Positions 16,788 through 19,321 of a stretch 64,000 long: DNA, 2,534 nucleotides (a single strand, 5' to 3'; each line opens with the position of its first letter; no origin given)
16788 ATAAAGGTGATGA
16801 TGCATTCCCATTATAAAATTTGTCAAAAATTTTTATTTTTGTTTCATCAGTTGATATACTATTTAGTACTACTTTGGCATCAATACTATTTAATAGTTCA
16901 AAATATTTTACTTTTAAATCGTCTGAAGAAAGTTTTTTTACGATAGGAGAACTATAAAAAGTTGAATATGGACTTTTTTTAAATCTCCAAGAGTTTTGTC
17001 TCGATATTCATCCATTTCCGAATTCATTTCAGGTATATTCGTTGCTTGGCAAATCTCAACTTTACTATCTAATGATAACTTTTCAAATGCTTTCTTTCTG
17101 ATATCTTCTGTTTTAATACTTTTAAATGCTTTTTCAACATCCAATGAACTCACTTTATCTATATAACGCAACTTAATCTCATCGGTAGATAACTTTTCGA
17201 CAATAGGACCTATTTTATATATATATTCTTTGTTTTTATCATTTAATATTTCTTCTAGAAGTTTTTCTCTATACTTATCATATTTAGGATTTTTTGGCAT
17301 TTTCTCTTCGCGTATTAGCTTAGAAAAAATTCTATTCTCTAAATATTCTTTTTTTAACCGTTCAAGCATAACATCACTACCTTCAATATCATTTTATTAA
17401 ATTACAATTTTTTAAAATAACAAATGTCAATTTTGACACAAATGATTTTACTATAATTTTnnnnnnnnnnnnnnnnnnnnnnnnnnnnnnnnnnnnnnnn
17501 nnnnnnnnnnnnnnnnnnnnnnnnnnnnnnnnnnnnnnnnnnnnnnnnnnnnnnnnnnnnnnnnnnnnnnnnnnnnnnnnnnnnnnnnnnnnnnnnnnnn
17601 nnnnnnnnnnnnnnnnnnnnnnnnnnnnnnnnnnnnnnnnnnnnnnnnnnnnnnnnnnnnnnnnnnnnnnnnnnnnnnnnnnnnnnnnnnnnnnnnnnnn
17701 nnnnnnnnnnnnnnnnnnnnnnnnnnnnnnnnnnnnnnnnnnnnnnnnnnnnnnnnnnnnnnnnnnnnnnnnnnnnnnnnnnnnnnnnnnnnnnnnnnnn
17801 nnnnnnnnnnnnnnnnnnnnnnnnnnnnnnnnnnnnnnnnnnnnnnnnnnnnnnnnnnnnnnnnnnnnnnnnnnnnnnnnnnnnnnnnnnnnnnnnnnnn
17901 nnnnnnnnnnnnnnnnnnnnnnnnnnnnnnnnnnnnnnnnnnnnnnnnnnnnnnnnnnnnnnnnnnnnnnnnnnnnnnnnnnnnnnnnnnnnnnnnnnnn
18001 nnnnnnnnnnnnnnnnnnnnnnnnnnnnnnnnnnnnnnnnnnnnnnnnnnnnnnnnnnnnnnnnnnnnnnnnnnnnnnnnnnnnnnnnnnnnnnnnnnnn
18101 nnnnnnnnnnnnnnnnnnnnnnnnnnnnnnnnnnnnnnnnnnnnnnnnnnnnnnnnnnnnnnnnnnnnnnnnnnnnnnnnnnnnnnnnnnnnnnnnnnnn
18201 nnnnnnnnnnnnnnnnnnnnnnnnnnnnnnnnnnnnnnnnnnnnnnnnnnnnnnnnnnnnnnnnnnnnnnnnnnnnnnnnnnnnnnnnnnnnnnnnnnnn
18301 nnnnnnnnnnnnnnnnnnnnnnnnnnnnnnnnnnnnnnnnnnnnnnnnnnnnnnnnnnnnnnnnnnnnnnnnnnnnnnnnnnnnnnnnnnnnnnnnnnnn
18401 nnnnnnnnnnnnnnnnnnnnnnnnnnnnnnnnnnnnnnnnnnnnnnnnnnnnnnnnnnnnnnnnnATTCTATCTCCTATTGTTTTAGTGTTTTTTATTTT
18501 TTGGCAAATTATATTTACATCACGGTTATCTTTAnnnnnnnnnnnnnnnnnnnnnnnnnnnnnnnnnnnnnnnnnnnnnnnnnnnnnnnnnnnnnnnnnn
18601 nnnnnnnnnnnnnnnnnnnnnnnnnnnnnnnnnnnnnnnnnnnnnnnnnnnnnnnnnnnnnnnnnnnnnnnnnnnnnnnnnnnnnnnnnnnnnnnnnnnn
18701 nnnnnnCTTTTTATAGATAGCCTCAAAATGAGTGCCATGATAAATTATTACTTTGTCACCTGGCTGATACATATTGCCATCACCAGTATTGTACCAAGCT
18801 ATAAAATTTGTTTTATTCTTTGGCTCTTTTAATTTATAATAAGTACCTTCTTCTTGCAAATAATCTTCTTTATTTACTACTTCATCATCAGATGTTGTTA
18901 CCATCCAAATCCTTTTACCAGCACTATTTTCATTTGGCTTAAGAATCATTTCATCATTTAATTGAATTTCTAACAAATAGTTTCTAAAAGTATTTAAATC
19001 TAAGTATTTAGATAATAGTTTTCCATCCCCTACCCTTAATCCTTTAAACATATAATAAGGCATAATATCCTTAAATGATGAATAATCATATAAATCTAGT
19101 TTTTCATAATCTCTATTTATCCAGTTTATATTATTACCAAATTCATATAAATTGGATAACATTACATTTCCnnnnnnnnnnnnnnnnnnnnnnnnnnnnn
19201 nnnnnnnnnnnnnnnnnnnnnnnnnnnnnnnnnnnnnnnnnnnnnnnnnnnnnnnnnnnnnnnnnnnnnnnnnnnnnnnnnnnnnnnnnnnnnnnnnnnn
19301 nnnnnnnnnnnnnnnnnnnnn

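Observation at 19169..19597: Hint (intein-like) autoprocessing domain near the C-terminus of the 775-aa fibre-associated protein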

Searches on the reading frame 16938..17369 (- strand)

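Call 3: search_protein_families(library=pfam, proteins=[window:16938-17369:-], max_evalue=1)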
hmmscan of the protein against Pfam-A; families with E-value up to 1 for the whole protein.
window:16938-17369:- (143 aa): 1 family
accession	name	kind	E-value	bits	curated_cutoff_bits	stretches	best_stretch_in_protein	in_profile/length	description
PF04790.18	Sarcoglycan_1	-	0.05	13.3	32.5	1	62-109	134-182/259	Sarcoglycan complex subunit protein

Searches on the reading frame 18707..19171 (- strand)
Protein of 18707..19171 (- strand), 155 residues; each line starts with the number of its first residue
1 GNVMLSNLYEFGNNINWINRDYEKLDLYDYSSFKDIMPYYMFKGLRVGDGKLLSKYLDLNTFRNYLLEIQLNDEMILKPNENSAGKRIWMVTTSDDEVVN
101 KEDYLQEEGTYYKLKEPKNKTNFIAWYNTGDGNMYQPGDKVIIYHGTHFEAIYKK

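Call 34: predict_structure(alignment_id=A2)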
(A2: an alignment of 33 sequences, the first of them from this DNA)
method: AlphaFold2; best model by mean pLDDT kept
length: 155 residues; sequences in the alignment: 33
mean_pLDDT: 89.7   pTM: 0.73
mean pLDDT of the five models: 89.7, 88.6, 87.8, 86.6, 85.1
residues with pLDDT >= 90: 109; 70-90: 29; 50-70: 15; < 50: 2
segments of 3 or more residues with pLDDT < 50: none
pLDDT, mean of each block of 10 residues (from residue 1): 62 69 82 95 88 89 93 91 96 97 96 97 95 95 96 96
secondary structure, 60 per line:
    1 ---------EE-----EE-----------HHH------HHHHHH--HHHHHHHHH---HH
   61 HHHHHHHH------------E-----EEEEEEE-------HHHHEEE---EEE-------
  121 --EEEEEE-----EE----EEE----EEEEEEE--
elements in order: H39-44 H47-55 H59-68 E87-93 H101-104 E105-107 E111-113 E123-128 E140-142 E147-153

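Call 36: search_protein_representatives(alignment_id=A2)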
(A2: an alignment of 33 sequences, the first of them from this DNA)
Query: 33 sequences, 161 profile positions. Proteins with E-value up to 0.001 (for the whole library): 335; up to 1e-10: 206; up to 1e-30: 84. The best 150 are listed.
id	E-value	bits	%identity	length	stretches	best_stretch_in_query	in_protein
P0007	1.3e-57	210.4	-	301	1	1-160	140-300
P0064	6.3e-57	208.1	-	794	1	1-161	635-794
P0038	6.6e-55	201.6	-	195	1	1-161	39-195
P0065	2.5e-54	199.7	-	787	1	3-161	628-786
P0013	9.8e-54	197.8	-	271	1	2-161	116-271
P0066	1.3e-52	194.1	-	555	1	2-160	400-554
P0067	5.7e-52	192.0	-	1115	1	2-161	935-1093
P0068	5.5e-51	188.8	-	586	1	3-161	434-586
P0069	1.3e-50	187.6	-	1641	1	3-161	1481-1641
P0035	1.7e-50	187.3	-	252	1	2-160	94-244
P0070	1.7e-50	187.2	-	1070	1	2-160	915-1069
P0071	5.8e-50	185.5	-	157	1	4-159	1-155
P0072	6.4e-50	185.4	-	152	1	4-159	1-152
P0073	7.8e-50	185.1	-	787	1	5-160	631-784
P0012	1.7e-49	184.0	-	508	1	3-161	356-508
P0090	1.5e-45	171.1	-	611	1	2-159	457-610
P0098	3.7e-44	166.6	-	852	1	2-160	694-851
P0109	1.7e-42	161.2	-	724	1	3-160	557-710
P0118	2.1e-39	151.2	-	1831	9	108-160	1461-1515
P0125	1.1e-36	142.4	-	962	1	4-161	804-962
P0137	2.4e-31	125.0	-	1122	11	114-161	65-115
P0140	1.1e-30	122.9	-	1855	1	4-158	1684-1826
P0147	2.3e-29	118.5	-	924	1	2-160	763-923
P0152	1.2e-28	116.3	-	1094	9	113-160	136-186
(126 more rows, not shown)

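Call 37: fold_search(model_id=the predicted structure, library=pdb)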
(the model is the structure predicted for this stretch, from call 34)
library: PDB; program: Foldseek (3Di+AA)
matches with E <= 10: 176; with E <= 0.001: 0
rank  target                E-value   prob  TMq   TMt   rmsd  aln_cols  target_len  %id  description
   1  9qr4_A                4.4e-01  0.80  0.33  0.16   3.9        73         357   22  InlB392_T336Y: T336Y variant of Listeria monocytogenes InlB (internalin B) residues 36-392 (released 2025-12-03)
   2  7pv9_A                5.0e-01  0.63  0.32  0.15   4.0        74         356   18  Listeria monocytogene InlB (internalin B) residues 36-392 (internalin domain and B-repeat) (released 2022-01-26)
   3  9qa6                  6.4e-01  0.14  0.22  0.05  11.5        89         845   10  Cryo-EM structure of Thomasclavelia ramosa IgA peptidase (IgAse) active site mutant (S32-N876) (released 2025-06-25)
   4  9i4z                  6.4e-01  0.12  0.21  0.07  11.4        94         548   16  Crystal structure of Thomasclavelia ramosa IgA peptidase (IgAse) active site mutant (E330-N876) (released 2025-06-25)
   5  9qr5                  7.8e-01  0.51  0.32  0.15   4.2        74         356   19  InlB392_V333E: V333E variant of Listeria monocytogenes InlB (internalin B) residues 36-392 (released 2025-11-26)
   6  2y5p_D                7.8e-01  0.47  0.30  0.57   4.3        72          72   18  B-repeat of Listeria monocytogenes InlB (internalin B) (released 2011-02-23)
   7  7nms                  8.3e-01  0.47  0.32  0.15   4.1        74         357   18  InlB392_T332E: T332E variant of Listeria monocytogenes InlB (internalin B) residues 36-392 (released 2022-01-26)
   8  9qr4_C                1.0e+00  0.47  0.32  0.15   4.2        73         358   22  InlB392_T336Y: T336Y variant of Listeria monocytogenes InlB (internalin B) residues 36-392 (released 2025-12-03)
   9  8cmr_B                1.1e+00  0.08  0.20  0.20  11.0       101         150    9  Linear specific OTU-type DUB SnOTU from the pathogen S. negenvensis in complex with linear di-ubiquitin (released 2023-11-22)
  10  7yl5_B                1.1e+00  0.06  0.16  0.09   7.3        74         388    9  Cell surface protein YwfG protein complexed with mannose (released 2023-06-07)
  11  9ekk_A                1.4e+00  0.08  0.21  0.07  11.7        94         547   17  Thomasclavelia ramosa Immunoglobulin A Protease Middle (Protease) Domain with C-terminal Domain #1 (Crystallized as Pu (released 2025-09-03)
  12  9qdh                  1.5e+00  0.04  0.16  0.06  12.5        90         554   11  Crystal structure of IgA protease (323-878) from Thomasclavelia ramosa (released 2025-07-16)
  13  5fq0_C                1.6e+00  0.03  0.15  0.20  14.0       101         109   15  The structure of KdgF from Halomonas sp. (released 2016-05-04)
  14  5fq0_B                1.8e+00  0.03  0.15  0.20  14.0       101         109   15  The structure of KdgF from Halomonas sp. (released 2016-05-04)
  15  9cd2_A                1.9e+00  0.13  0.25  0.19   5.1        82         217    8  Structure of E. coli ZDHYS365 multi-ubiquitin domain protein (released 2025-04-02)
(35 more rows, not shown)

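Call 63: search_protein_families(library=pfam, proteins=[P0118, P0137, P0152, window:18707-19171:-], max_evalue=1)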
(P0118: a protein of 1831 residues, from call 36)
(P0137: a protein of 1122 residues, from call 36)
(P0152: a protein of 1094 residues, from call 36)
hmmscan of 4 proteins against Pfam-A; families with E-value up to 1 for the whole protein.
P0118 (1831 aa): 8 families
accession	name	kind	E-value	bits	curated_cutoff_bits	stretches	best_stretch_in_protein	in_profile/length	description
PF09479.16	Flg_new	-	1.9e-125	409.5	27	10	1527-1591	1-65/65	Listeria-Bacteroides repeat domain (List_Bact_rpt)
PF00395.25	SLH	-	2.9e-34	117.2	20.8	3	1724-1765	1-43/44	S-layer homology domain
PF18998.6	Flg_new_2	-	3.1e-29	101.2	23.6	8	1212-1281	3-72/73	Divergent InlB B-repeat domain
PF01835.25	MG2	-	3.4e-09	37.4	32.8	0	1255-1283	6-33/96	MG2 domain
PF23843.2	DUF7210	-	1.2e-07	31.5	27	0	1258-1271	14-27/38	Domain of unknown function (DUF7210)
PF02362.26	B3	-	1.9e-06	28.1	30.1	0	917-940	67-90/101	B3 DNA binding domain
PF16984.11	Grp7_allergen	-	0.096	13.2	21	0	1407-1450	82-125/180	Group 7 allergen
PF16450.11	Prot_ATP_ID_OB_C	-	0.74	10.1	23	0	1106-1118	36-48/56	Proteasomal ATPase OB C-terminal domain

P0137 (1122 aa): 5 families
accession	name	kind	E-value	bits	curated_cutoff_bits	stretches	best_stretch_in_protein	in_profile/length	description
PF09479.16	Flg_new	-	3.4e-87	287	27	13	1050-1096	1-45/65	Listeria-Bacteroides repeat domain (List_Bact_rpt)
PF18998.6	Flg_new_2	-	6.1e-15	55.4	23.6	3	1057-1106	9-57/73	Divergent InlB B-repeat domain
PF21929.2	GpP_4th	-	0.0034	17.7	27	0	525-553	22-50/87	Mu phage baseplate assembly protein GpP, fourth domain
PF24547.1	DUF7601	-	0.16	13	27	1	492-606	3-91/116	Domain of unknown function (DUF7601)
PF16344.10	FecR_C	-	0.23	12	24.4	1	440-482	19-60/70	FecR, C-terminal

P0152 (1094 aa): 4 families
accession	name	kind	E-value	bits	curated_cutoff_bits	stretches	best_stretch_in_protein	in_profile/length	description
PF09479.16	Flg_new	-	2.5e-77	255.4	27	12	563-628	1-63/65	Listeria-Bacteroides repeat domain (List_Bact_rpt)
PF18998.6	Flg_new_2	-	1e-15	57.9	23.6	3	897-957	14-70/73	Divergent InlB B-repeat domain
PF21929.2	GpP_4th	-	0.00054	20.3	27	0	304-351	22-68/87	Mu phage baseplate assembly protein GpP, fourth domain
PF23843.2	DUF7210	-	0.071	13.1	27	0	535-546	11-22/38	Domain of unknown function (DUF7210)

seq(155 aa): 0 families

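Call 70: search_protein_families(library=pfam, proteins=[P0066, P0090, P0098, P0125, P0147, P0109, P0140], max_evalue=0.01)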
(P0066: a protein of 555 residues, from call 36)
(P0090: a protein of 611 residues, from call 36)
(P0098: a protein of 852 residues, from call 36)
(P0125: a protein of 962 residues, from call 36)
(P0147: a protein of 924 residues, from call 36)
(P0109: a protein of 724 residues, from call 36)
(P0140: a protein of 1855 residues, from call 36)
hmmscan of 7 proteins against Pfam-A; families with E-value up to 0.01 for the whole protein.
P0066 (555 aa): 2 families
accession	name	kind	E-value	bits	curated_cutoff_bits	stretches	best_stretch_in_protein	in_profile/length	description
PF07963.17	N_methyl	-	7.5e-09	35.3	21.2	1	1-26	1-26/27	Prokaryotic N-terminal methylation motif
PF13403.11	Hint_2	-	0.0016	19.3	28.4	1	259-395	2-139/147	Hint domain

P0090 (611 aa): 2 families
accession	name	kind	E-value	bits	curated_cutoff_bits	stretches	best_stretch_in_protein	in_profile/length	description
PF07963.17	N_methyl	-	4e-06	26.6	21.2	1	2-24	3-25/27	Prokaryotic N-terminal methylation motif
PF14890.11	Intein_splicing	-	0.0054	17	35.8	0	56-452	78-152/155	Intein splicing domain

P0098 (852 aa): 3 families
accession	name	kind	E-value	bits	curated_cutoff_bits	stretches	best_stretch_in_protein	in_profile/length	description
PF07963.17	N_methyl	-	5.4e-07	29.4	21.2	1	1-26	1-26/27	Prokaryotic N-terminal methylation motif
PF01079.26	Hint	-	0.00043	20.4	29.7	1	550-651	11-109/213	Hint module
PF14890.11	Intein_splicing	-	0.00096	19.4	35.8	1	560-723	2-134/155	Intein splicing domain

P0125 (962 aa): 2 families
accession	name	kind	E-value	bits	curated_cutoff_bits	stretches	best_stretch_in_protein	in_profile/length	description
PF07963.17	N_methyl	-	1.1e-05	25.3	21.2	1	4-29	2-27/27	Prokaryotic N-terminal methylation motif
PF01079.26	Hint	-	0.00014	22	29.7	1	650-774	4-135/213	Hint module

P0147 (924 aa): 3 families
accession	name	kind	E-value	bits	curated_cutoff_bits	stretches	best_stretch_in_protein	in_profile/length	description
PF07963.17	N_methyl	-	2.6e-06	27.2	21.2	1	2-26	1-25/27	Prokaryotic N-terminal methylation motif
PF07523.18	Big_3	-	0.0043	17.7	21.2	0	163-201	31-60/68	Bacterial Ig-like domain (group 3)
PF16403.11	Bact_surface_Ig-like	-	0.0044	17.5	27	0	180-211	40-71/71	Bacterial surface protein, Ig-like domain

P0109 (724 aa): 2 families
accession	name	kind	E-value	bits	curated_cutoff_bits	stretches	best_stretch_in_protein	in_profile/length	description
PF05203.21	Hom_end_hint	-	0.00099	19.6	32.1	1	414-439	1-26/228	Hom_end-associated Hint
PF01079.26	Hint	-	0.0037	17.3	29.7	1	411-551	10-156/213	Hint module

P0140 (1855 aa): 3 families
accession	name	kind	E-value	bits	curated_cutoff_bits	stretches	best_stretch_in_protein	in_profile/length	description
PF09479.16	Flg_new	-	8.2e-30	103.2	27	3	709-788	1-65/65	Listeria-Bacteroides repeat domain (List_Bact_rpt)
PF18998.6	Flg_new_2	-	1.1e-12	48.2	23.6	2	386-455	1-68/73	Divergent InlB B-repeat domain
PF00041.27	fn3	-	0.00025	21.6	25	1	1355-1431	7-76/84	Fibronectin type III domain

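Call 73: search_protein_families(library=ncbifam, proteins=[P0064], max_evalue=0.1)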
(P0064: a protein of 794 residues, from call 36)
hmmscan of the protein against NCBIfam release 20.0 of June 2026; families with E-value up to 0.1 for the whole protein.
P0064 (794 aa): 2 families
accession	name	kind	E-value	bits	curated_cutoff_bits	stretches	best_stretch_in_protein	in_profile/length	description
NF041112.1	chap_CsgH_alph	subfamily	0.042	13.9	35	0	221-258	45-82/91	curli-like amyloid fiber formation chaperone CsgH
TIGR01445.1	intein_Nterm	domain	0.082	13.9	24.5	0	493-566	1-82/83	intein N-terminal splicing region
